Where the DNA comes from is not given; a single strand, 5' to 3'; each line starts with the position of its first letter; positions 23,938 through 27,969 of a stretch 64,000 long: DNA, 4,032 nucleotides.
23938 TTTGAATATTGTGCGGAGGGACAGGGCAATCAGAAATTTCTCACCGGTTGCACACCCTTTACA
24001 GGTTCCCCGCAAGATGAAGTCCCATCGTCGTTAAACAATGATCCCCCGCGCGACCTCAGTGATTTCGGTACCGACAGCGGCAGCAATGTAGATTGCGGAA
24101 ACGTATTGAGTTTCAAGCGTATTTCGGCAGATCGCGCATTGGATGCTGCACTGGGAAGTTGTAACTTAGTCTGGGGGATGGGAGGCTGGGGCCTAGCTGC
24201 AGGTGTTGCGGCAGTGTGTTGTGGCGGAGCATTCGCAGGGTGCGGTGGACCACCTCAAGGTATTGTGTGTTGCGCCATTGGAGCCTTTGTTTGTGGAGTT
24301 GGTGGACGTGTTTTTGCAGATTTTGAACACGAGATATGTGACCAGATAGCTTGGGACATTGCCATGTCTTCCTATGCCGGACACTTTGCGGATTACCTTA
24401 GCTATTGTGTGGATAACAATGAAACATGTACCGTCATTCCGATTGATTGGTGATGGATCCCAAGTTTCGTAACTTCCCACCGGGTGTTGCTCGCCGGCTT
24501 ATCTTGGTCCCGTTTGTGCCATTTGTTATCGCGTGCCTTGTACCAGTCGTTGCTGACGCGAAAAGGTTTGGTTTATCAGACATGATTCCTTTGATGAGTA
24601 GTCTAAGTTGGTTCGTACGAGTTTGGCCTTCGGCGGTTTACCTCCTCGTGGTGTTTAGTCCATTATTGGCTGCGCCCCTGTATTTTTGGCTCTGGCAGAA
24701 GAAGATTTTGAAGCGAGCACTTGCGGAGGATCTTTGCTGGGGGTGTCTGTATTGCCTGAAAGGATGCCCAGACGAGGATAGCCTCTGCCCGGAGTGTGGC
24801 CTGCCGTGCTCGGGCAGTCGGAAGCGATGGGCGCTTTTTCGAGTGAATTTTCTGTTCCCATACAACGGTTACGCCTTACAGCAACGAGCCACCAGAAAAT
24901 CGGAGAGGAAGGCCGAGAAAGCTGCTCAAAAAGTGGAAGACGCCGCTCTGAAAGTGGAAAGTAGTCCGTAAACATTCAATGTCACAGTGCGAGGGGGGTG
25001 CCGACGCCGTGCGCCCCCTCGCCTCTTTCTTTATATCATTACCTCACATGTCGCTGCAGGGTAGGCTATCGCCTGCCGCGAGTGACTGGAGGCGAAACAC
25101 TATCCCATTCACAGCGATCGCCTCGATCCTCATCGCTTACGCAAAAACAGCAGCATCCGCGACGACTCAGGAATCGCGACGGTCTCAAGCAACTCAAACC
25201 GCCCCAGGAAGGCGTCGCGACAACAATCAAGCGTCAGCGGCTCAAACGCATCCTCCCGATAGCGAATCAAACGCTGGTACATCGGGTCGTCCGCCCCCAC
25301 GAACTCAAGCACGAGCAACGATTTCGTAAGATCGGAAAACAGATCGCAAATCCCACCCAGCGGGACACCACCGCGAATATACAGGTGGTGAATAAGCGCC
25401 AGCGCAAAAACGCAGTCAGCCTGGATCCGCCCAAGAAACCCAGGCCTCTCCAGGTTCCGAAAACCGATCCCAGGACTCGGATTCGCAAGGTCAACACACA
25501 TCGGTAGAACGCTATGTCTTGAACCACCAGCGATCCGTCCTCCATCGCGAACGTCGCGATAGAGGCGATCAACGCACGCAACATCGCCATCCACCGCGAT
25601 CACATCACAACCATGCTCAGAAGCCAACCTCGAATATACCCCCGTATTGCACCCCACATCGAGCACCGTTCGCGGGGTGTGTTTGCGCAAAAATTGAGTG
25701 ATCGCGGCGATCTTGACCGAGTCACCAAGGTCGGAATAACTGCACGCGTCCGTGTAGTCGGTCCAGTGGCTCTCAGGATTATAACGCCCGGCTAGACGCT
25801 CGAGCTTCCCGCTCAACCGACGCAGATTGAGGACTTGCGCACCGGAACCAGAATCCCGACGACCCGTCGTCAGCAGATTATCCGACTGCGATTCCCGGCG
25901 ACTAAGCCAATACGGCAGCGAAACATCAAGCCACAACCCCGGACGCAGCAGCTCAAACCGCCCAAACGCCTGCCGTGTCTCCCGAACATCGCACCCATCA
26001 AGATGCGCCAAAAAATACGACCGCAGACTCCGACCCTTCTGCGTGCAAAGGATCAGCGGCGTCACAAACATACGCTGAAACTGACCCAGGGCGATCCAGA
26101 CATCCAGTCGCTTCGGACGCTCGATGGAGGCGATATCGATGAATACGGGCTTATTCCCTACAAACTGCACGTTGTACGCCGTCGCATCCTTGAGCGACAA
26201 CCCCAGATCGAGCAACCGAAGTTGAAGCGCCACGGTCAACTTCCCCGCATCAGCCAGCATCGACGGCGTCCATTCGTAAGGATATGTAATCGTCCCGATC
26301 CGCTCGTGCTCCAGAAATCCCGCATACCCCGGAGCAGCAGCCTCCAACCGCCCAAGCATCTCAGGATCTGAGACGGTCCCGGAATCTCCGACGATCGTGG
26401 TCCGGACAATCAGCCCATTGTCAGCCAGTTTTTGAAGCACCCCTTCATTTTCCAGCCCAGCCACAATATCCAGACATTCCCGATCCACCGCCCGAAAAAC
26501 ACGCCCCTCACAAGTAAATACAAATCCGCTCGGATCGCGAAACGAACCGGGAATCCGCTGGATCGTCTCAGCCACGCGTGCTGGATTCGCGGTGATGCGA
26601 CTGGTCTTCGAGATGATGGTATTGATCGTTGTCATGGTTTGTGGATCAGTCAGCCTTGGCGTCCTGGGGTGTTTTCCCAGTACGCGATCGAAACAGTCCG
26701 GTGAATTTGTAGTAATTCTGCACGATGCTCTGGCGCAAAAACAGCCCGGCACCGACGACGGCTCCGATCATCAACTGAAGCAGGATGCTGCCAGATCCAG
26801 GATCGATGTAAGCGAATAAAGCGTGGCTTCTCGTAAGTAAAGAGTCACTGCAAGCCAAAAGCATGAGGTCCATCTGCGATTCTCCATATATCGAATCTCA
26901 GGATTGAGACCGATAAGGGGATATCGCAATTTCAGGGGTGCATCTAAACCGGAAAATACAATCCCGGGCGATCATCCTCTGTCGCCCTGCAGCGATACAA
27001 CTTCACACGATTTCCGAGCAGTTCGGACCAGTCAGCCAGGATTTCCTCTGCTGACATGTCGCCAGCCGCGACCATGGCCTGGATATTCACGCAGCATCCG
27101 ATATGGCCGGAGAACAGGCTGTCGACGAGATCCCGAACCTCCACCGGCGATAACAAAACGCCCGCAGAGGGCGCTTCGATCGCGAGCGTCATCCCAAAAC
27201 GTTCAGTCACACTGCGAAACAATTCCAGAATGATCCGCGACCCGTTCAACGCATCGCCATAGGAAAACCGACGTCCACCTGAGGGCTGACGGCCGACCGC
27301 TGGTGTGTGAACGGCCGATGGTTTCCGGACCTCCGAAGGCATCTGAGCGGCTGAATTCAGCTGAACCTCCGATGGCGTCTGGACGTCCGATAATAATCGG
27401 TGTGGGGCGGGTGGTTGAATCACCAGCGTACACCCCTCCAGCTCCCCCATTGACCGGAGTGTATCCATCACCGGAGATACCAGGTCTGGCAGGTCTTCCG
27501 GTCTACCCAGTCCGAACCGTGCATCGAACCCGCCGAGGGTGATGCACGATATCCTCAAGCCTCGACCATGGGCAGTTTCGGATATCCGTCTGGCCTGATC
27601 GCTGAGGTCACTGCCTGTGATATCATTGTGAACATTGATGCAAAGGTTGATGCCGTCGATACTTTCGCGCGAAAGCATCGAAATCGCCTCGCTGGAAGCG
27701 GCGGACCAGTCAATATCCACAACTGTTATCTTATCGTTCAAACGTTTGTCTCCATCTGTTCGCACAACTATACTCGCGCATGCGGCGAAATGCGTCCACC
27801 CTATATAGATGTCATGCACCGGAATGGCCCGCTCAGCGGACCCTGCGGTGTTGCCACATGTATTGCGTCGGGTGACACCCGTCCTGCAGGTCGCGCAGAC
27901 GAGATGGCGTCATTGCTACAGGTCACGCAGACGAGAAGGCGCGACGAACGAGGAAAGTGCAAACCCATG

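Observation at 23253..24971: Lower-GC two-gene cassette: secreted Gly/Cys-zipper protein plus translationally coupled Zn-ribbon membrane protein (candidate toxin/immunity or variable surface module)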

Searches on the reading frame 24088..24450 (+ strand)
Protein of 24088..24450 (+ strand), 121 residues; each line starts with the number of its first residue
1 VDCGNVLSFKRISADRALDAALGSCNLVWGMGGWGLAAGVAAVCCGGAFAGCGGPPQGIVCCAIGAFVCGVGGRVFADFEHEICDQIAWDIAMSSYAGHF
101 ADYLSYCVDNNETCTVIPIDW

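Call 85: find_homologous_proteins(query=A6, max_evalue=0.001)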
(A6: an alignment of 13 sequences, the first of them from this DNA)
Query A6 (13 sequences): 4321 candidates shared short words with the query, none scored E <= 0.001.
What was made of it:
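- On Polymorphic toxin / immunity systems: A profile of the C-module found nothing further (call 85).
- Tried and rejected: A profile of the C-module alone found nothing (call 85).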

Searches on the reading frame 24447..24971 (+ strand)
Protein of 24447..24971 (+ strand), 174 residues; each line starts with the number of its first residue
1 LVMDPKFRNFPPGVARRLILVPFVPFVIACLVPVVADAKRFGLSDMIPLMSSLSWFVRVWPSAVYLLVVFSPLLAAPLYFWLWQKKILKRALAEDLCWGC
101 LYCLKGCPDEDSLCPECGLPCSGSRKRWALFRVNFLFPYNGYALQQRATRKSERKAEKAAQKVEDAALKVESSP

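Call 7: search_protein_families(library=pfam, max_evalue=0.1, proteins=[window:24447-24971:+])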
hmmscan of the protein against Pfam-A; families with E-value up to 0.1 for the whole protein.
window:24447-24971:+ (174 aa): 1 family
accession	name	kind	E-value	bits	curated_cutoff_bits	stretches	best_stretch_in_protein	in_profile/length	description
PF00037.32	Fer4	-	0.083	13.2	21.1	1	94-109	5-20/24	4Fe-4S binding domain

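Call 10: find_homologous_proteins(query=window:24447-24971:+, max_evalue=0.01)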
Query window:24447-24971:+ (174 aa): 6 proteins with E <= 0.01 among 64 candidates.
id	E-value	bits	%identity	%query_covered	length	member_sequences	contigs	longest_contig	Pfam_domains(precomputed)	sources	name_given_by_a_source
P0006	1.4e-112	392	100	99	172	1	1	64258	-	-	-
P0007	4.2e-35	139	53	55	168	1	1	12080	-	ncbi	-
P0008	1.4e-31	128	42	95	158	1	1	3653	-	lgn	-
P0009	1.9e-28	117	58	56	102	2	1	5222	-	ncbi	-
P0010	2.4e-28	117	40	90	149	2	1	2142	-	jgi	jgi:hypothetical protein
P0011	1.1e-26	112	52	55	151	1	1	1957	-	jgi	jgi:hypothetical protein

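Call 22: find_encoding_contigs(protein=P0007, flank=10000)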
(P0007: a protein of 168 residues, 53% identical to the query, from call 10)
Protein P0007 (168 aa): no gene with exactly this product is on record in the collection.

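Call 24: find_encoding_contigs(protein=P0009, flank=10000)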
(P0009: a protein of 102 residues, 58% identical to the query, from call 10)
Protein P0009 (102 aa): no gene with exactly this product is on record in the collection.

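Call 26: list_cluster_members(proteins=[P0002, P0005, P0007, P0009])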
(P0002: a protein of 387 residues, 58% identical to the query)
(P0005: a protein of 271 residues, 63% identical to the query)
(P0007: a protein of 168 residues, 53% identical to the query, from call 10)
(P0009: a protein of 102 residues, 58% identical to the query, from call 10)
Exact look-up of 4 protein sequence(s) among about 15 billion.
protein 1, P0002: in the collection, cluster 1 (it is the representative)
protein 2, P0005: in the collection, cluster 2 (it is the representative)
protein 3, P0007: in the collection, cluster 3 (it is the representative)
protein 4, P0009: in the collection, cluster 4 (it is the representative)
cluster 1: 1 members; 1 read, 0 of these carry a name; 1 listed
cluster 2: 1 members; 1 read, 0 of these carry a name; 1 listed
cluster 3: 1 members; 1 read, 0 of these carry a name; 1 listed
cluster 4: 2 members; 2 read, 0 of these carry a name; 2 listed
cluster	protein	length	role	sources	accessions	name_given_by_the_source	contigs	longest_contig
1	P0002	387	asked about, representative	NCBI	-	-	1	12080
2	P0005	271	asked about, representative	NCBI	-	-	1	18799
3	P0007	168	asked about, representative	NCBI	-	-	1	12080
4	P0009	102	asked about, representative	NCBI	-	-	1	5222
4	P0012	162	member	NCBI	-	-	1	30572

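Call 30: find_encoding_contigs(protein=P0010, flank=10000)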
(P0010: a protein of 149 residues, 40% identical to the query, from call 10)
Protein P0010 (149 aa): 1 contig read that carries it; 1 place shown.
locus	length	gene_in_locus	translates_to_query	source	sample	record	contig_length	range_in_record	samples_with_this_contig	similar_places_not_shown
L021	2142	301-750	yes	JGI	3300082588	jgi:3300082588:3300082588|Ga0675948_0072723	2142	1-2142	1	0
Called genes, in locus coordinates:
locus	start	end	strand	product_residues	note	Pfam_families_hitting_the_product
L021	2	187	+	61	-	?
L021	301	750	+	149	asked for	-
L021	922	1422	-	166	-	PF13690:CheX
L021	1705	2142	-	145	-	?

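Call 31: find_encoding_contigs(protein=P0011, flank=10000)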
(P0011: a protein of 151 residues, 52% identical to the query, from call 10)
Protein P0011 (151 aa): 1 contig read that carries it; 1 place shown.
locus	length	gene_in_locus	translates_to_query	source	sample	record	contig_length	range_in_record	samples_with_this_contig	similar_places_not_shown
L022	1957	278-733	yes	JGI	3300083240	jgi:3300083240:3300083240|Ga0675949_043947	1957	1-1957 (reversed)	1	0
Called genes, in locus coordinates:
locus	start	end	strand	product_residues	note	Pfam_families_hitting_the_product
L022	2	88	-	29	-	?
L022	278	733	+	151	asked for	-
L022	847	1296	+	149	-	-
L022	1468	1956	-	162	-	?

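Call 55: predict_structure(alignment_id=A3)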
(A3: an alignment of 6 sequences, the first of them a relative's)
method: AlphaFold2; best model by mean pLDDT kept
length: 172 residues; sequences in the alignment: 6
mean_pLDDT: 63.9   pTM: 0.44
mean pLDDT of the five models: 63.9, 63.1, 60.2, 59.4, 58.9
residues with pLDDT >= 90: 0; 70-90: 63; 50-70: 87; < 50: 22
segments of 3 or more residues with pLDDT < 50: 1-3, 5-7, 41-48, 50-55
pLDDT, mean of each block of 10 residues (from residue 1): 47 52 62 57 48 48 62 71 79 74 62 69 70 58 71 82 75 53
secondary structure, 60 per line:
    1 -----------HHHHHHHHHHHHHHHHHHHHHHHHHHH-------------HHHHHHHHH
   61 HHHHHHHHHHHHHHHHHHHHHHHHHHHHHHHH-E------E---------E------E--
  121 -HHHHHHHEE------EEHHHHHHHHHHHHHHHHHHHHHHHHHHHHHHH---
elements in order: H12-38 H52-92 H122-128 H139-169

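Call 63: fold_search(model_id=the predicted structure, library=pdb)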
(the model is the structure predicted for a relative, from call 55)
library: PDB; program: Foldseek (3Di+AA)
matches with E <= 10: 2; with E <= 0.001: 0
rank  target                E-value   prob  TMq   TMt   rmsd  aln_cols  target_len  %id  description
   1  1rdv                  9.0e+00  0.06  0.08  0.24   1.6        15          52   47  RUBREDOXIN FROM DESULFOVIBRIO VULGARIS MIYAZAKI F, TRIGONAL CRYSTAL FORM (released 1999-05-18)
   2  6d9z_D                9.6e+00  0.06  0.23  0.18   7.0        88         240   22  Structure of CysZ, a sulfate permease from Pseudomonas Denitrificans (released 2018-05-23)
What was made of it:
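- Tried and rejected: The gene 2 model gave only an insignificant rubredoxin-knuckle match (call 63).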

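Call 64: find_related_loci(query=A3, collection=genome_contigs, flank=6000)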
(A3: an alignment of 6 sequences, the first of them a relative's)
Query A3 (172 aa) in genome_contigs; peptide patterns used: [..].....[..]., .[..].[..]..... (x = any residue, [..] = any of these).
30 stretches matched a pattern; 1 encode a relative of the query (tblastn E <= 1e-3); 1 distinct loci.
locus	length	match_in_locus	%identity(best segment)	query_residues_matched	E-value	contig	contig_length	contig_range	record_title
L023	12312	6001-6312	32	36-146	6e-7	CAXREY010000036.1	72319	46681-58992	MAG: Phycisphaerales bacterium UBA1924 isolate YZ09aB_2.21 genome assembly, contig: k141_742121, whole genome shotgun se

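Call 80: search_protein_families(library=padloc, max_evalue=0.1, proteins=[P0006])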
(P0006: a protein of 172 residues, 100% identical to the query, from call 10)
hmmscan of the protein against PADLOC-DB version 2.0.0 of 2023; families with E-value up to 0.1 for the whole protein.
P0006 (172 aa): 0 families

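Call 81: search_protein_families(library=ncbifam, max_evalue=0.1, proteins=[P0006, P0012])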
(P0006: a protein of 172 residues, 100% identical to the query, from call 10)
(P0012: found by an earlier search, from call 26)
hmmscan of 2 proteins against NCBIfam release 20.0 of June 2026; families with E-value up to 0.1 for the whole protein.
P0006 (172 aa): 0 families

P0012 (162 aa): 0 families

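Call 82: search_protein_families(library=phrogs, max_evalue=0.1, proteins=[P0006])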
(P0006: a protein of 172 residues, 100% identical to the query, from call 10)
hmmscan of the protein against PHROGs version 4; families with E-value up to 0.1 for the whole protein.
P0006 (172 aa): 0 families

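Call 94: find_related_loci(query=A3, collection=viral_contigs, flank=5000)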
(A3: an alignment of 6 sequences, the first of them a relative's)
Query A3 (172 aa) in viral_contigs; peptide patterns used: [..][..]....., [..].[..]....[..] (x = any residue, [..] = any of these).
17 stretches matched a pattern, but none encodes a relative of the query by tblastn (E <= 1e-3).

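Call 96: search_dna_similar(query=P0006, collection=plasmids, mode=protein, max_evalue=0.001, max_rows=5)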
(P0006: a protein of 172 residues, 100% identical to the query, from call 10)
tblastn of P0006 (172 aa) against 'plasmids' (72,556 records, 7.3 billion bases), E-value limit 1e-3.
No match.

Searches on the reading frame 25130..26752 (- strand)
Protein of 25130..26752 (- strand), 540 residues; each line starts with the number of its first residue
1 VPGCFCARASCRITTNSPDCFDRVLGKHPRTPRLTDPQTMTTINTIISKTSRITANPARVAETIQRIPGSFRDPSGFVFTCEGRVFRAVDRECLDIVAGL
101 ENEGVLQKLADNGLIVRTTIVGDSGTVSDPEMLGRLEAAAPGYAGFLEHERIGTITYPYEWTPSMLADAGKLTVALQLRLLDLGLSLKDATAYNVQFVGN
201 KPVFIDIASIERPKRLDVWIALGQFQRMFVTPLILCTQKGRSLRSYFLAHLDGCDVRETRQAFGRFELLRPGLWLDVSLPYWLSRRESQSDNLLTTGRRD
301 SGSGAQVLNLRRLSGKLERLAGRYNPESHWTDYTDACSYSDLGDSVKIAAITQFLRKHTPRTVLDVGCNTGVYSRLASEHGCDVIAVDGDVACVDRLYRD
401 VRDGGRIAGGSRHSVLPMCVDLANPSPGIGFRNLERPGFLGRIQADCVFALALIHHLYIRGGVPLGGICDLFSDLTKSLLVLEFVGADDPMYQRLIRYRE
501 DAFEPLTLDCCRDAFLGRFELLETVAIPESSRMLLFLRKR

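Call 7: search_protein_families(library=pfam, max_evalue=0.1, proteins=[window:25130-26752:-])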
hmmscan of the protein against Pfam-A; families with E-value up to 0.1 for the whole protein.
window:25130-26752:- (540 aa): 5 families
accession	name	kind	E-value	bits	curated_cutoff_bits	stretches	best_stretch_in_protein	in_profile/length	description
PF13489.12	Methyltransf_23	-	1.8e-06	28.2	27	1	349-406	10-61/164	Methyltransferase domain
PF13649.12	Methyltransf_25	-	0.0024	19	27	1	363-401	1-41/97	Methyltransferase domain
PF08241.18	Methyltransf_11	-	0.016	16.3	21.2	0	364-396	1-33/95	Methyltransferase domain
PF08242.18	Methyltransf_12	-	0.018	16.2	30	0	364-457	1-78/98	Methyltransferase domain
PF01728.25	FtsJ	-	0.1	13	24.1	0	357-388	20-52/181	FtsJ-like methyltransferase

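Call 20: find_related_loci(query=window:25130-26635:-, collection=genome_contigs, flank=10000)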
Query window:25130-26635:- (501 aa) in genome_contigs; peptide patterns used: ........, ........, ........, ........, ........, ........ (x = any residue, [..] = any of these).
104 stretches matched a pattern; 18 encode a relative of the query (tblastn E <= 1e-3); 18 distinct loci.
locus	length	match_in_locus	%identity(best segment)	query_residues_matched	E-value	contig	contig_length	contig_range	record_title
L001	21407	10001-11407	54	21-500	2e-157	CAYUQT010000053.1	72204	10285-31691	MAG TPA_asm: uncultured Planctomycetales bacterium isolate binchicken_co66_175 genome assembly, contig: NODE_701_length_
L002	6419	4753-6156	51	22-500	9e-140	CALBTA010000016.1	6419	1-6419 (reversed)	MAG TPA_asm: uncultured Planctomycetaceae bacterium isolate SRR7515932_bin.127_CONCOCT_v1.1_MAG genome assembly, contig:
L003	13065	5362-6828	50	1-500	9e-139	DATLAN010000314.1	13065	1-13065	MAG TPA_asm: Thermoguttaceae bacterium isolate SMAG_U14272 k141_3959056, whole genome shotgun sequence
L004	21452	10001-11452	47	13-501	1e-138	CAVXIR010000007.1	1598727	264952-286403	MAG: Vicinamibacterales bacterium isolate MFD09212.bin.1.252 genome assembly, contig: contig_953, whole genome shotgun s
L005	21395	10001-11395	47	27-501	5e-133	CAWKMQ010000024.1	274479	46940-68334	MAG: Vicinamibacterales bacterium isolate MFD03066.bin.2.29 genome assembly, contig: contig_58638, whole genome shotgun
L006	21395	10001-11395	47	27-501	3e-133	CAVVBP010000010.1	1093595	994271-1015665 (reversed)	MAG: Vicinamibacterales bacterium isolate MFD02809.bin.1.263 genome assembly, contig: contig_33207, whole genome shotgun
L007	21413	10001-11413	48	9-493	2e-132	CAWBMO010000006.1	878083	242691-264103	MAG: uncultured Acidobacteriota bacterium isolate MFD02242.bin.2.314 genome assembly, contig: contig_8750, whole genome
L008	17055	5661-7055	47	27-501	1e-132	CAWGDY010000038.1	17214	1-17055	MAG: Vicinamibacterales bacterium isolate MFD02242.bin.1.84 genome assembly, contig: contig_51398, whole genome shotgun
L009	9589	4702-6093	45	27-501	3e-123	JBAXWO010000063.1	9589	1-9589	MAG: bacterium isolate ELA715 MAG715_63, whole genome shotgun sequence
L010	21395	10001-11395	47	27-501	8e-134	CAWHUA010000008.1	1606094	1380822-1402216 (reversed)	MAG: Vicinamibacterales bacterium isolate MFD05747.bin.1.108 genome assembly, contig: contig_6711, whole genome shotgun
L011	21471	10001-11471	46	4-501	1e-78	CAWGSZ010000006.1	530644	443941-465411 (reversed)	MAG: Vicinamibacterales bacterium isolate MFD05567.bin.1.13 genome assembly, contig: contig_24774, whole genome shotgun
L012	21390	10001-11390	47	27-501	1e-77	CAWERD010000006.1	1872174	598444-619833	MAG: Vicinamibacterales bacterium isolate MFD09212.bin.1.144 genome assembly, contig: contig_7172, whole genome shotgun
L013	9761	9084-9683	54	28-233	1e-64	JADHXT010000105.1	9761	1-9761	MAG: Candidatus Brocadiia bacterium isolate BS750m-G60 BS-750m-C13300, whole genome shotgun sequence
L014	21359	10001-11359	32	29-499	2e-64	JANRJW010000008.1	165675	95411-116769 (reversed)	MAG: Alphaproteobacteria bacterium isolate bins.290 k141_1987973, whole genome shotgun sequence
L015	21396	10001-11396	43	27-501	7e-64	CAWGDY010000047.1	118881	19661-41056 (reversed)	MAG: Vicinamibacterales bacterium isolate MFD02242.bin.1.84 genome assembly, contig: contig_64851, whole genome shotgun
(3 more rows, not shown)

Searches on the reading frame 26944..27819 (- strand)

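Call 7: search_protein_families(library=pfam, max_evalue=0.1, proteins=[window:26944-27819:-])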
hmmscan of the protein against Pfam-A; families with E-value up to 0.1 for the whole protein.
window:26944-27819:- (291 aa): 1 family
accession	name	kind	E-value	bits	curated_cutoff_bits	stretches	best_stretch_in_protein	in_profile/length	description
PF01261.30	AP_endonuc_2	-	0.032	14.4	31.1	0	204-262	114-169/249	Xylose isomerase-like TIM barrel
